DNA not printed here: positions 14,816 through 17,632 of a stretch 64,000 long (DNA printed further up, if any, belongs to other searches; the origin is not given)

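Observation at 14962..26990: Two-tier low-GC island carrying a tightly coupled envelope operon of unrecognised function, wedged between dnaJ and a rimK-like gene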

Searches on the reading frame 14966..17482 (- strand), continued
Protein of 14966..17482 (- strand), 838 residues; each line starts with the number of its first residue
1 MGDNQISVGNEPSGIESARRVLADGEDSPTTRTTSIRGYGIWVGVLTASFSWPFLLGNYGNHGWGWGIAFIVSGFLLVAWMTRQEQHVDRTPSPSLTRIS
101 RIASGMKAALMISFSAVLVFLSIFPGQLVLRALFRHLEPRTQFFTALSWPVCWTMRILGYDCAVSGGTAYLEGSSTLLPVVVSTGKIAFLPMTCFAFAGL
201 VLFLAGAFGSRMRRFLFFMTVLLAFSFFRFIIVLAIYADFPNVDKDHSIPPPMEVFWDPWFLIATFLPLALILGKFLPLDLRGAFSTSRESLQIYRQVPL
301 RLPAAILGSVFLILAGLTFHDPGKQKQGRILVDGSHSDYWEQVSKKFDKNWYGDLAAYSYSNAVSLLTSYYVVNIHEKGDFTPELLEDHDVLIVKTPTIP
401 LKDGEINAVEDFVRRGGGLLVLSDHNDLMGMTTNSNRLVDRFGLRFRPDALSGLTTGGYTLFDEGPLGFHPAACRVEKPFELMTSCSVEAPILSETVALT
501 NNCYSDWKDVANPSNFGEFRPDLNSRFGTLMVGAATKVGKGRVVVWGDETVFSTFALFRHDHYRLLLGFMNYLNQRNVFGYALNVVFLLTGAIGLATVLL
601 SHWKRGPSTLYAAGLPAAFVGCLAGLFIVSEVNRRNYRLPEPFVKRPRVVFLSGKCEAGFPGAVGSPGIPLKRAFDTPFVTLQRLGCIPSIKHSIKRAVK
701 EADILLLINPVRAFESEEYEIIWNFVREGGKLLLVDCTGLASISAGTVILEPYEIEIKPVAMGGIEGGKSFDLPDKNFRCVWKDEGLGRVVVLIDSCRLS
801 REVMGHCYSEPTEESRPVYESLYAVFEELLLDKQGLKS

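Call 64: search_protein_families(library=pfam, proteins=[L011:5-760:+, L011:762-2603:+, L011:2666-4477:+, L011:5848-6951:+, L011:12019-12927:+, L011:13894-14946:+, L050:453-2258:+, L050:2750-4585:+, L050:10021-12738:+, L073:11607-13412:+], max_evalue=0.01)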
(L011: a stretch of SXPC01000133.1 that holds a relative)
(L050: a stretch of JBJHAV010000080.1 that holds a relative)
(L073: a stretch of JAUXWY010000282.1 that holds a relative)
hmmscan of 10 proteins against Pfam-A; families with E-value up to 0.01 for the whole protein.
L011:5-760:+ (251 aa): 1 family
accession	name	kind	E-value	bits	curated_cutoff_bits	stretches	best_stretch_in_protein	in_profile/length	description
PF10129.15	OpgC_C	-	2.6e-42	145.5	21.4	1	11-250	120-357/358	OpgC protein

L011:762-2603:+ (613 aa): 2 families
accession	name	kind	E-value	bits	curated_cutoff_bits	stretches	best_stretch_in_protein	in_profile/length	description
PF13231.12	PMT_2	-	2.2e-06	28.4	26.1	1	148-240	31-123/160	Dolichyl-phosphate-mannose-protein mannosyltransferase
PF03901.23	Glyco_transf_22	-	0.004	16.8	23.8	1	358-457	257-354/414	Alg9-like mannosyltransferase family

L011:2666-4477:+ (603 aa): 4 families
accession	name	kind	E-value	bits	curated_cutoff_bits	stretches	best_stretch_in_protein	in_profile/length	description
PF13620.12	CarboxypepD_reg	-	5.6e-16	59.1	32.3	2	98-195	2-82/82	Carboxypeptidase regulatory-like domain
PF13715.12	CarbopepD_reg_2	-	0.00029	21.2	32.2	0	144-193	27-75/88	CarboxypepD_reg-like domain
PF14686.12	fn3_3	-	0.0003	20.9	24.4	0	145-188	29-73/75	Polysaccharide lyase family 4, domain II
PF17210.9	SdrD_B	-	0.0062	17.1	29.7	0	143-169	40-66/112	SdrD B-like domain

L011:5848-6951:+ (367 aa): 0 families

L011:12019-12927:+ (302 aa): 11 families
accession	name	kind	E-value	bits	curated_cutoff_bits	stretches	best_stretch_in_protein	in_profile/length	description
PF00326.27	Peptidase_S9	-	4.4e-12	46.4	22.6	2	219-272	143-196/213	Prolyl oligopeptidase family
PF02230.22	Abhydrolase_2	-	9e-09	35.9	23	1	165-274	95-210/217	Phospholipase/Carboxylesterase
PF01738.24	DLH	-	8.4e-08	32.5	21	1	161-264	83-187/217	Dienelactone hydrolase family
PF12146.15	Hydrolase_4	-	3.8e-07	30.1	27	1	161-207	64-108/239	Serine aminopeptidase, S33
PF00561.26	Abhydrolase_1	-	6.3e-07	29.7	25.8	1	93-208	1-102/245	alpha/beta hydrolase fold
PF10503.15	Esterase_PHB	-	0.00017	21.4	23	1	78-209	2-131/219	Esterase PHB depolymerase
PF12697.13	Abhydrolase_6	-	0.00061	20.9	26.3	1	95-225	1-106/217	Alpha/beta hydrolase family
PF00756.26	Esterase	-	0.00085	19.6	22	1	153-203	92-143/251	Putative esterase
PF02129.25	Peptidase_S15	-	0.0027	17.9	23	1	168-240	88-164/262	X-Pro dipeptidyl-peptidase (S15 family)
PF08840.17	BAAT_C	-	0.0038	17.7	20.9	0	166-210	12-56/210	BAAT / Acyl-CoA thioester hydrolase C terminal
PF12740.14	PETase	-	0.0066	16.3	28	1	172-267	122-215/263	PET hydrolase-like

L011:13894-14946:+ (350 aa): 0 families

L050:453-2258:+ (601 aa): 0 families

L050:2750-4585:+ (611 aa): 1 family
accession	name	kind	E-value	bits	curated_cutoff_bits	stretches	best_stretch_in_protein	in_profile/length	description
PF13620.12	CarboxypepD_reg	-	3.1e-07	31.1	32.3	0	148-189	33-74/82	Carboxypeptidase regulatory-like domain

L050:10021-12738:+ (905 aa): 5 families
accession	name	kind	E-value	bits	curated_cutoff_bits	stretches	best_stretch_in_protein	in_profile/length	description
PF13620.12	CarboxypepD_reg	-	9.9e-21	74.3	32.3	2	736-779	2-47/82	Carboxypeptidase regulatory-like domain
PF11974.14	bMG3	-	0.00046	20.6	34.9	0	470-508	24-59/103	Bacterial alpha-2-macroglobulin MG3 domain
PF24025.1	Ig_DR_A0283-like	-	0.00064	20.4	27.1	0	459-512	6-57/102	DR_A0283-like, Ig-like domain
PF02369.22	Big_1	-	0.001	19.5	34.9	0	737-775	22-65/93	Bacterial Ig-like domain (group 1)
PF17789.7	MG4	-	0.008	16.8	24.7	0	462-506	18-59/95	Macroglobulin domain MG4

L073:11607-13412:+ (602 aa): 1 family
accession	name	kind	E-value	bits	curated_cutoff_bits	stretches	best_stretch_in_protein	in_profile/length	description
PF13620.12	CarboxypepD_reg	-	0.0032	18.2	32.3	0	93-189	2-81/82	Carboxypeptidase regulatory-like domain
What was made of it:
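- L011 carries OpgC and a PMT_2 GT-C glycosyltransferase in the same gene string (call 64).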

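Call 67: search_protein_families(library=pfam, alignment_id=A5, max_evalue=0.001)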
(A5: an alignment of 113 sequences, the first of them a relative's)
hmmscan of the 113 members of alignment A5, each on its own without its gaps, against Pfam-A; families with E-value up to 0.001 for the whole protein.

A. member 1, L002:4564-4920:- (119 aa): 0 families

B. families by the number of members that match (of 113 scanned): 120 families (the first 25 are shown)
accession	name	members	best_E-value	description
PF13614.12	AAA_31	2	3.5e-52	AAA domain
PF01656.29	CbiA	2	2.4e-24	CobQ/CobB/MinD/ParA nucleotide binding domain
PF06564.18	CBP_BcsQ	2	7.1e-14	Cellulose biosynthesis protein BcsQ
PF13174.12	TPR_6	2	2.8e-13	Tetratricopeptide repeat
PF00142.24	Fer4_NifH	2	1.4e-10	4Fe-4S iron sulfur cluster binding proteins, NifH/frxC family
PF10609.15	ParA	2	2.1e-09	NUBPL iron-transfer P-loop NTPase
PF02374.21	ArsA_ATPase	2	2.7e-07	Anion-transporting ATPase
PF09976.15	TPR_21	2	6.7e-05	Tetratricopeptide repeat-like domain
PF01916.23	DS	1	1.6e-107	Deoxyhypusine synthase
PF00206.25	Lyase_1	1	8.6e-75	Lyase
PF01912.23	eIF-6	1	4.7e-71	eIF-6 family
PF19276.4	HD_assoc_2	1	9e-71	HD associated region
PF01571.26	GCV_T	1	1.4e-70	Aminomethyltransferase folate-binding domain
PF16363.11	GDP_Man_Dehyd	1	5.3e-69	GDP-mannose 4,6 dehydratase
PF02397.22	Bac_transf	1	5.9e-65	Bacterial sugar transferase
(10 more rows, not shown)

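Call 82: search_protein_families(library=pfam, proteins=[L043:8145-8792:+, L043:2559-3440:+, L043:1772-2536:+, L043:971-1753:+, L034:12228-12800:+, L051:4836-6056:+, L051:6114-6893:+, L015:5398-7311:+, L010:5511-6842:+, L077:5822-7114:+], max_evalue=0.01)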
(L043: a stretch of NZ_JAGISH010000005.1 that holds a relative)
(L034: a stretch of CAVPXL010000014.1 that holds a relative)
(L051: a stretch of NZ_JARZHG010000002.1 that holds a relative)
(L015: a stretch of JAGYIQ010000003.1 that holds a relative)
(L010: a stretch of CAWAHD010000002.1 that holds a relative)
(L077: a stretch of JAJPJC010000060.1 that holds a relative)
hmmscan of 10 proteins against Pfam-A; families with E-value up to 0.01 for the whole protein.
L043:8145-8792:+ (216 aa): 4 families
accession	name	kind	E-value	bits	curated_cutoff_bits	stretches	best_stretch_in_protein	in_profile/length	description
PF00578.27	AhpC-TSA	-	6.6e-12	45.9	26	1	84-190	12-122/124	AhpC/TSA family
PF08534.16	Redoxin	-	3.7e-11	43.5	26.6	1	84-195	15-134/148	Redoxin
PF13905.12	Thioredoxin_8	-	2e-07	31.7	27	1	97-189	1-94/94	Thioredoxin-like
PF00085.26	Thioredoxin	-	0.0019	18.6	23.5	1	98-140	19-58/103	Thioredoxin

L043:2559-3440:+ (294 aa): 0 families

L043:1772-2536:+ (255 aa): 1 family
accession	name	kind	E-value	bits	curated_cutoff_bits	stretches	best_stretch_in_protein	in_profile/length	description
PF00041.27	fn3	-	0.0028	18.3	25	1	154-219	7-68/84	Fibronectin type III domain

L043:971-1753:+ (261 aa): 0 families

L034:12228-12800:+ (191 aa): 4 families
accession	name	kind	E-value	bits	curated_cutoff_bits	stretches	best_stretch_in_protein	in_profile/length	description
PF08534.16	Redoxin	-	6.8e-13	49.1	26.6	1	60-175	16-139/148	Redoxin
PF13905.12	Thioredoxin_8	-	6.8e-12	46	27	1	74-164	3-94/94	Thioredoxin-like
PF00578.27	AhpC-TSA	-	8e-12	45.6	26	1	59-165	12-122/124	AhpC/TSA family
PF00085.26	Thioredoxin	-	3.3e-06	27.5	23.5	1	72-126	18-69/103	Thioredoxin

L051:4836-6056:+ (407 aa): 0 families

L051:6114-6893:+ (260 aa): 0 families

L015:5398-7311:+ (638 aa): 0 families

L010:5511-6842:+ (444 aa): 0 families

L077:5822-7114:+ (431 aa): 0 families

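Call 86: search_protein_families(library=pfam, alignment_id=A6, max_evalue=0.001)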
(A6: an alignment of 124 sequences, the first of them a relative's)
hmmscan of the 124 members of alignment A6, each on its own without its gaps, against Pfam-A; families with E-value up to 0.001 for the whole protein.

A. member 1, L002:10530-10862:- (111 aa): 0 families

B. families by the number of members that match (of 124 scanned): 206 families (the first 25 are shown)
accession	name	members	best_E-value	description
PF03553.21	Na_H_antiporter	3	5e-59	Na+/H+ antiporter family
PF00072.30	Response_reg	3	1.6e-40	Response regulator receiver domain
PF00561.26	Abhydrolase_1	3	1.3e-10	alpha/beta hydrolase fold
PF00005.33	ABC_tran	2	2e-48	ABC transporter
PF01886.21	DUF61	2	7.9e-43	Protein of unknown function DUF61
PF07719.23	TPR_2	2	2.5e-42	Tetratricopeptide repeat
PF00515.34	TPR_1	2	6.2e-42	Tetratricopeptide repeat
PF02321.23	OEP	2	7.7e-40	Outer membrane efflux protein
PF13181.12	TPR_8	2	6.2e-36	Tetratricopeptide repeat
PF04015.17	DUF362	2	4.3e-32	Domain of unknown function (DUF362)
PF00534.26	Glycos_transf_1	2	3.9e-30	Glycosyl transferases group 1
PF13692.12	Glyco_trans_1_4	2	4.5e-26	Glycosyl transferases group 1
PF01926.29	MMR_HSR1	2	7.7e-24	50S ribosome-binding GTPase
PF13424.12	TPR_12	2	5.4e-23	Tetratricopeptide repeat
PF00535.33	Glycos_transf_2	2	4.2e-22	Glycosyl transferase family 2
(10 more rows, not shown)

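Call 87: search_solved_structures(query=A3, max_evalue=1, show_alignments=2)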
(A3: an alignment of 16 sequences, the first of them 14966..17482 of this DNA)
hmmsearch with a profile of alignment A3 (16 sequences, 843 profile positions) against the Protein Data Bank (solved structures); distinct sequences matched with E-value up to 1: 9.
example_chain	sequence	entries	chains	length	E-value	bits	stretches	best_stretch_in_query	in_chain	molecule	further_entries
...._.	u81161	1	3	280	3.9e-10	41.7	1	348-441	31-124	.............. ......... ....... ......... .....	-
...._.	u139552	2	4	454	1.1e-09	40.1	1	348-441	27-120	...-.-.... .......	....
6jow_A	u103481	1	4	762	1.5e-05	26.5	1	698-800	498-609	Beta-galactosidase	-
5gsl_A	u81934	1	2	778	2.7e-05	25.7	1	698-800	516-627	778aa long hypothetical beta-galactosidase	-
8oug_A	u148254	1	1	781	5.9e-05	24.6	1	701-800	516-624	Beta-galactosidase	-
5gsm_A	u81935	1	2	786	0.00018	23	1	698-801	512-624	Exo-beta-D-glucosaminidase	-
5fms_A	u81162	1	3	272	0.0031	18.9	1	356-439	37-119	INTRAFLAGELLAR TRANSPORT PROTEIN 52 HOMOLOG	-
2gk3_A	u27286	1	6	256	0.019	16.3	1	374-424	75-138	putative cytoplasmic protein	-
4jqs_A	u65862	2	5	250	0.65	11.2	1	369-406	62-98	hypothetical protein | Uncharacterized protein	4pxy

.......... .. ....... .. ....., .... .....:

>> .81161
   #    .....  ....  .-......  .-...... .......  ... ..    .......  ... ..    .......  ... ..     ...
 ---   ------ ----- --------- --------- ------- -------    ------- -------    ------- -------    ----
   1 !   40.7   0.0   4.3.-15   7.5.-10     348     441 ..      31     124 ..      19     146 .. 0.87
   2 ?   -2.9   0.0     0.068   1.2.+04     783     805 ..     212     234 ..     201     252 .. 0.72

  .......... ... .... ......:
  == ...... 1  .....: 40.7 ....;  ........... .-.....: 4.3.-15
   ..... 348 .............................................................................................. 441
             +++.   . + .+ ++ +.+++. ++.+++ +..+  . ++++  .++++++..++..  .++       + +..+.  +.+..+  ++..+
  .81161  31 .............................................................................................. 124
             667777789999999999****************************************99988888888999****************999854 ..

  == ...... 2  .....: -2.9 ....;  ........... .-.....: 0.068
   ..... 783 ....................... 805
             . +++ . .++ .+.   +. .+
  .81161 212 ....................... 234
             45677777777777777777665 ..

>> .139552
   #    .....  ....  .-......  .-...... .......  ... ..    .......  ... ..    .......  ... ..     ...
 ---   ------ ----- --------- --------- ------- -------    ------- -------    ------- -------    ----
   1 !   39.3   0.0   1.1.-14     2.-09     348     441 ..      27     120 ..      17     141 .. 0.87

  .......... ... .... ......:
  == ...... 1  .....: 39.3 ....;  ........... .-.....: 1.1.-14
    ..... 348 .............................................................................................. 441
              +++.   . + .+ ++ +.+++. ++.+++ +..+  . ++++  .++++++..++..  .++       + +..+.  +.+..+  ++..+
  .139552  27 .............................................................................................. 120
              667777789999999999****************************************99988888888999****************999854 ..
